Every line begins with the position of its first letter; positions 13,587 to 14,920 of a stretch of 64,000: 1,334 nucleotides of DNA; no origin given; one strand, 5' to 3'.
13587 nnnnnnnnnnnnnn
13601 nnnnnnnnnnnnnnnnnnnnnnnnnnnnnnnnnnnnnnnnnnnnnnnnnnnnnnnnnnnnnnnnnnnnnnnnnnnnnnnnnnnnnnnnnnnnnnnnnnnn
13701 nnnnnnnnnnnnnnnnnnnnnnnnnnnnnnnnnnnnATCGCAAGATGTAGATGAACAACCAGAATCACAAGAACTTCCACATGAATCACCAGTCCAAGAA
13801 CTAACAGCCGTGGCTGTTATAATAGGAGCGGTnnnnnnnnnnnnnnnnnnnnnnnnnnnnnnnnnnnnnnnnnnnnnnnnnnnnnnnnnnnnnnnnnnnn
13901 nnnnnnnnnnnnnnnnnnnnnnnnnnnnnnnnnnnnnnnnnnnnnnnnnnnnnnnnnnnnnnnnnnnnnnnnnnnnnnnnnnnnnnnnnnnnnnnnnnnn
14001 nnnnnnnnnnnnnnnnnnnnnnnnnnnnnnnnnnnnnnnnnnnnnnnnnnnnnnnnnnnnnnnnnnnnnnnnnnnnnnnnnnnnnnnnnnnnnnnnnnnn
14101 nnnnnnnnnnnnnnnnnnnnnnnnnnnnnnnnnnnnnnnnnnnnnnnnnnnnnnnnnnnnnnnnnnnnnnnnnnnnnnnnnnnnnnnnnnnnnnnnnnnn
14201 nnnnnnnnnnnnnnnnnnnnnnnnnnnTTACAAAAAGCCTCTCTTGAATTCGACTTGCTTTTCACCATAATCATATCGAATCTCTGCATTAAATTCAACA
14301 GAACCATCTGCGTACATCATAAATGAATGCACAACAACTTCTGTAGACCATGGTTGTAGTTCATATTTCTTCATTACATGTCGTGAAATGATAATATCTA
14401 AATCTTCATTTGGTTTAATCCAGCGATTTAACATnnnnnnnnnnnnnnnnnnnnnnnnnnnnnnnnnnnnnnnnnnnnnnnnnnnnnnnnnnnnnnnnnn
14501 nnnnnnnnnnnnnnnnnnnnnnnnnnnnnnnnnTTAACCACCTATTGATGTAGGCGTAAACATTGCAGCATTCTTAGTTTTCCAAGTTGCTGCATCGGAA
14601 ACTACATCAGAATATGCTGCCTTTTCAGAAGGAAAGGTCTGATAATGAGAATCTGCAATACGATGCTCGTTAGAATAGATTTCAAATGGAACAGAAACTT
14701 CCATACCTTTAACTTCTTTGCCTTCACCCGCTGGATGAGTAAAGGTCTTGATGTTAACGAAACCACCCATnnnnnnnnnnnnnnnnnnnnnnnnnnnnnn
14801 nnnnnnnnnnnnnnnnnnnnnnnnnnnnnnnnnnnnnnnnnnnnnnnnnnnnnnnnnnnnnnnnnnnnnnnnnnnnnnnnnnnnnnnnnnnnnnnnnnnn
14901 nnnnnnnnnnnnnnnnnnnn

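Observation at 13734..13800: Cys/Ser-rich C-terminal tail on a 164-aa early protein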

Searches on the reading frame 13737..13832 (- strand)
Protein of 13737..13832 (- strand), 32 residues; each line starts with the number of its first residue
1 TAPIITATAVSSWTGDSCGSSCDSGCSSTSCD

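Call 39: search_protein_families(library=ncbifam, proteins=[window:13737-13832:-], max_evalue=10)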
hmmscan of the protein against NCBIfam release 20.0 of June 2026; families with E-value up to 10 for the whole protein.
seq(32 aa): 1 family
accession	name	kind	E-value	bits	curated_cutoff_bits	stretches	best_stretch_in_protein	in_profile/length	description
TIGR04363.1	LD_lanti_pre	subfamily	0.0023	17.9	30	1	12-28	21-37/37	FxLD family lanthipeptide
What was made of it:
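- The Ser/Thr/Cys-rich composition gives a weak match of the T4-type tail to the core of the FxLD lanthipeptide precursor model TIGR04363: 17.9 bits, E 0.002, for the tail alone (call 39).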

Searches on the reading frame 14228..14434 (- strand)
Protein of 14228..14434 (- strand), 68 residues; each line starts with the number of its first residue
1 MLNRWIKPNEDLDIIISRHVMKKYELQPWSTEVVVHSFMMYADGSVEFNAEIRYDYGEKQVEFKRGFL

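Call 4: search_protein_families(library=pfam, proteins=[window:14228-14434:-], max_evalue=0.1)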
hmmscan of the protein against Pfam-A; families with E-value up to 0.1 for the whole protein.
window:14228-14434:- (68 aa): 0 families

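Call 5: search_protein_families(library=phrogs, proteins=[window:14228-14434:-], max_evalue=0.01)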
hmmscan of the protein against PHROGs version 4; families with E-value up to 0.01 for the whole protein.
window:14228-14434:- (68 aa): 1 family
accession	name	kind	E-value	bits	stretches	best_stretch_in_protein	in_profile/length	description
phrog_1873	-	unknown function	1.2e-36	125.6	1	1-68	1-67/69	-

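Call 40: search_protein_families(library=padloc, proteins=[window:14231-14434:-], max_evalue=1)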
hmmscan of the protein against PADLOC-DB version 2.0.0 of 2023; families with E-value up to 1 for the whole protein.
window:14231-14434:- (68 aa): 1 family
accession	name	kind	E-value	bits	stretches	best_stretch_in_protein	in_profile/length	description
PDLC02475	BrxC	-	0.0066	12.1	1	19-58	686-727/937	BrxC-PglY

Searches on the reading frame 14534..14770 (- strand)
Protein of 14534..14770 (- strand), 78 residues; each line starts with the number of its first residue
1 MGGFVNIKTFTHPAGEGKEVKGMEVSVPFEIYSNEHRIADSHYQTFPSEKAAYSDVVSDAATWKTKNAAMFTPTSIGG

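Call 4: search_protein_families(library=pfam, proteins=[window:14534-14770:-], max_evalue=0.1)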
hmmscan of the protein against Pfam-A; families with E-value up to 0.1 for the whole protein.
window:14534-14770:- (78 aa): 1 family
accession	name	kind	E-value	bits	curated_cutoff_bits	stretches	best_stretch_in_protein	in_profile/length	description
PF16855.10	Soc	-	1e-18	68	27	1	3-60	1-58/74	Small outer capsid protein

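Call 5: search_protein_families(library=phrogs, proteins=[window:14534-14770:-], max_evalue=0.01)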
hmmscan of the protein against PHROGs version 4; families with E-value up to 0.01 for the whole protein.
window:14534-14770:- (78 aa): 1 family
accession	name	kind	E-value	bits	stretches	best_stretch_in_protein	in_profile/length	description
phrog_1715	-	head and packaging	2.9e-40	137.6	1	1-76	1-78/80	virion structural protein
